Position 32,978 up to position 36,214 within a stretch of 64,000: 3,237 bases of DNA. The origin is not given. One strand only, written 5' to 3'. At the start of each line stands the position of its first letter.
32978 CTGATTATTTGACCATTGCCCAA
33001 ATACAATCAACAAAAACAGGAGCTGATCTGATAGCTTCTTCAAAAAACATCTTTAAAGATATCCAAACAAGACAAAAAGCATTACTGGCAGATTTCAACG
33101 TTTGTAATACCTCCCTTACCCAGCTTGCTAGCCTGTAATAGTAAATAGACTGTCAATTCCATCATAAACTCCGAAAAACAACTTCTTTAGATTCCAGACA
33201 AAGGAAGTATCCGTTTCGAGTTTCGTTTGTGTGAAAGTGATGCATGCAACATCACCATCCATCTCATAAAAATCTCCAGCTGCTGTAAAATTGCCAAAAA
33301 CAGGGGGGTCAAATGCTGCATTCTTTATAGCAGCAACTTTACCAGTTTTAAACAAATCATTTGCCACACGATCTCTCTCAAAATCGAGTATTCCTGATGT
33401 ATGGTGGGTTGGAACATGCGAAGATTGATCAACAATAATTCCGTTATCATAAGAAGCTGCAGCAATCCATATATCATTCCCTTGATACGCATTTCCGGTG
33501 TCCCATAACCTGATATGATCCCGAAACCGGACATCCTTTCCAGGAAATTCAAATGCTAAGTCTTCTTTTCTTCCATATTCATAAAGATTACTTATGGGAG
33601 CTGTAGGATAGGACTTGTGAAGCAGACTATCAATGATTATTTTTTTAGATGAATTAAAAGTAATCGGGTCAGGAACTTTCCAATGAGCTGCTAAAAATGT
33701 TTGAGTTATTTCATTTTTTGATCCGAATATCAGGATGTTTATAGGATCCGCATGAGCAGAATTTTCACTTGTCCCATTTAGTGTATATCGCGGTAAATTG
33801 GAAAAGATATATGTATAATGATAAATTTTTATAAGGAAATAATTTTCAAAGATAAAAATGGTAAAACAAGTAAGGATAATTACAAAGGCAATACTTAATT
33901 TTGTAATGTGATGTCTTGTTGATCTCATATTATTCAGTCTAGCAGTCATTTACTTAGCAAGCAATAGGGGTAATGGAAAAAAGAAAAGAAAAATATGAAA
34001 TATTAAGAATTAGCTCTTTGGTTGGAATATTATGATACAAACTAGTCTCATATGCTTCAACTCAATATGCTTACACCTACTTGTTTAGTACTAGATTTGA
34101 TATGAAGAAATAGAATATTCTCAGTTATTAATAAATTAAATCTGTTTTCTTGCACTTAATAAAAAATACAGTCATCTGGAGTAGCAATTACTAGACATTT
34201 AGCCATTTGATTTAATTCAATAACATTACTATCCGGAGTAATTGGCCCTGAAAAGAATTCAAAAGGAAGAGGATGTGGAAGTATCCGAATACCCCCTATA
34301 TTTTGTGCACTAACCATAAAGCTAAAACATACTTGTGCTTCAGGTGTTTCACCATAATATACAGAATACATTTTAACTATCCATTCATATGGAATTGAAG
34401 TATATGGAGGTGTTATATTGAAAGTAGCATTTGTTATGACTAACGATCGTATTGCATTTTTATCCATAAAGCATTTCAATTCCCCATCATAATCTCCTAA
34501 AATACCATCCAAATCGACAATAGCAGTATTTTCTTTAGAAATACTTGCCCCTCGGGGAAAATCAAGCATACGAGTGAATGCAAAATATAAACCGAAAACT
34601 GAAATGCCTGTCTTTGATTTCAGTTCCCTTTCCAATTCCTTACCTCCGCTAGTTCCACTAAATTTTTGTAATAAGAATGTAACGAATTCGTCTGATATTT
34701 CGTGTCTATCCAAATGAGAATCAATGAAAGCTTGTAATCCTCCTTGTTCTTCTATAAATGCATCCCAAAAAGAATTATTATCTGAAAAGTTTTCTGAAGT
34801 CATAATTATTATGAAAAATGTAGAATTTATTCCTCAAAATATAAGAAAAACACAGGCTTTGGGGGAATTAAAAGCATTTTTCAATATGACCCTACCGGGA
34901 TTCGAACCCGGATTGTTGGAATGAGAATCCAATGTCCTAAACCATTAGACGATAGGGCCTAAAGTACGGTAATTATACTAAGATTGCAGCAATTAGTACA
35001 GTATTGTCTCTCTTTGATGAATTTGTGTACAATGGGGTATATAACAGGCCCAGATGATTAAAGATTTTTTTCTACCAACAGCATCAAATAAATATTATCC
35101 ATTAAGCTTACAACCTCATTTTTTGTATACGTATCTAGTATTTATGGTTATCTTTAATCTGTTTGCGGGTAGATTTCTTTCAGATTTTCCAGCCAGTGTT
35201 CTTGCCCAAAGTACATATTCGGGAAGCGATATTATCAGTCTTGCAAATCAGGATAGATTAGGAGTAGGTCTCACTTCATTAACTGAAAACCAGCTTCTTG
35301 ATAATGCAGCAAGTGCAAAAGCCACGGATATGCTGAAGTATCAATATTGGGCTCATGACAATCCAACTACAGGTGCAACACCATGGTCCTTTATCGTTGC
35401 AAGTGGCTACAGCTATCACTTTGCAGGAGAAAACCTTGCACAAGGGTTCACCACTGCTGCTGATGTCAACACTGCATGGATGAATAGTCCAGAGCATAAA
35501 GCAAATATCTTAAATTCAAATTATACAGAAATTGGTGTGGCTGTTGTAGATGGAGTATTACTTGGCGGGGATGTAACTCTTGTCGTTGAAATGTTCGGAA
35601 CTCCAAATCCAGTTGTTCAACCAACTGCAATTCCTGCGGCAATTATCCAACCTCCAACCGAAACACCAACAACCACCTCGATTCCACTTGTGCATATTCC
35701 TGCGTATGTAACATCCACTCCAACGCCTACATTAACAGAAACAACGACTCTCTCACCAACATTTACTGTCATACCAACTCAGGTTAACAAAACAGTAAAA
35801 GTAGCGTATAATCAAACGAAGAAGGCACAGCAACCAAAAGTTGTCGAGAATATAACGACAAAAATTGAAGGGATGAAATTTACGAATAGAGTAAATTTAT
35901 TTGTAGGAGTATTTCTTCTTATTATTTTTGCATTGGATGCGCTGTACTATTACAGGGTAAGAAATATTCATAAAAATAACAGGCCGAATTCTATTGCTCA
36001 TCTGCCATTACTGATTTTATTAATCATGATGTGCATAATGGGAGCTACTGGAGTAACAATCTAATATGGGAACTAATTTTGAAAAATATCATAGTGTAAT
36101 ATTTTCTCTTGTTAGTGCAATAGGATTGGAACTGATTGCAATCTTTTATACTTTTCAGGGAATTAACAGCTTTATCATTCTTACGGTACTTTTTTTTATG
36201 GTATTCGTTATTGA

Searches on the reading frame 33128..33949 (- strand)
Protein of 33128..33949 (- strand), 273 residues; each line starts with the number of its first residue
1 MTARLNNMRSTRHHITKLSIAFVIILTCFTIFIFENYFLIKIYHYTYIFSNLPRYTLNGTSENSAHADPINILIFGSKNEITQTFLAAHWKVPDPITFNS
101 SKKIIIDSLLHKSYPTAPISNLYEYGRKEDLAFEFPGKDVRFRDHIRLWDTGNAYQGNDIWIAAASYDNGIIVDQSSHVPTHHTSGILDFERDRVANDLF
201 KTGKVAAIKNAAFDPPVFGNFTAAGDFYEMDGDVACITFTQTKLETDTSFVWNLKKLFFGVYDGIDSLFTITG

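Call 65: search_protein_families(library=pfam, proteins=[window:33128-33949:-], max_evalue=0.001)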
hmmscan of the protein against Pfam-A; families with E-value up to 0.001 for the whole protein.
window:33128-33949:- (273 aa): 1 family
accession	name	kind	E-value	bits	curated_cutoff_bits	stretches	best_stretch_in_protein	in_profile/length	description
PF14067.11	LssY_C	-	1.9e-41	142.2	25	1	51-233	3-187/188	LssY C-terminus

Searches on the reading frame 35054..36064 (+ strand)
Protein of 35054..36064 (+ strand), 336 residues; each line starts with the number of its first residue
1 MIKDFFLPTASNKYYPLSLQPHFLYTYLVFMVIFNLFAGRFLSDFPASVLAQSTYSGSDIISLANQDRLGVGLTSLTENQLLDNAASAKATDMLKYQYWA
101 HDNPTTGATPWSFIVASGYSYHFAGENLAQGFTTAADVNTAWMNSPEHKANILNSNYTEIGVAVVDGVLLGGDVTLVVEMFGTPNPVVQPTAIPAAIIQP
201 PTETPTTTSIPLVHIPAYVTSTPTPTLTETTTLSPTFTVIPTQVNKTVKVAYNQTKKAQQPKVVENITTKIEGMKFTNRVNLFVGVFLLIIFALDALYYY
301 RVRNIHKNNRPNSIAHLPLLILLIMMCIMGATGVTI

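Call 3: search_protein_families(library=pfam, proteins=[window:35054-36064:+], max_evalue=1)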
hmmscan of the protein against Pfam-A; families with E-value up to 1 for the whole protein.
window:35054-36064:+ (336 aa): 2 families
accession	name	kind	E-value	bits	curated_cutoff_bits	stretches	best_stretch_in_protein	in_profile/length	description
PF00188.32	CAP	-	2.1e-13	51.5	21.1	1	63-166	3-104/117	Cysteine-rich secretory protein family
PF04143.19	Sulf_transp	-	0.84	9.6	27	1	221-298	119-195/310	Sulphur transport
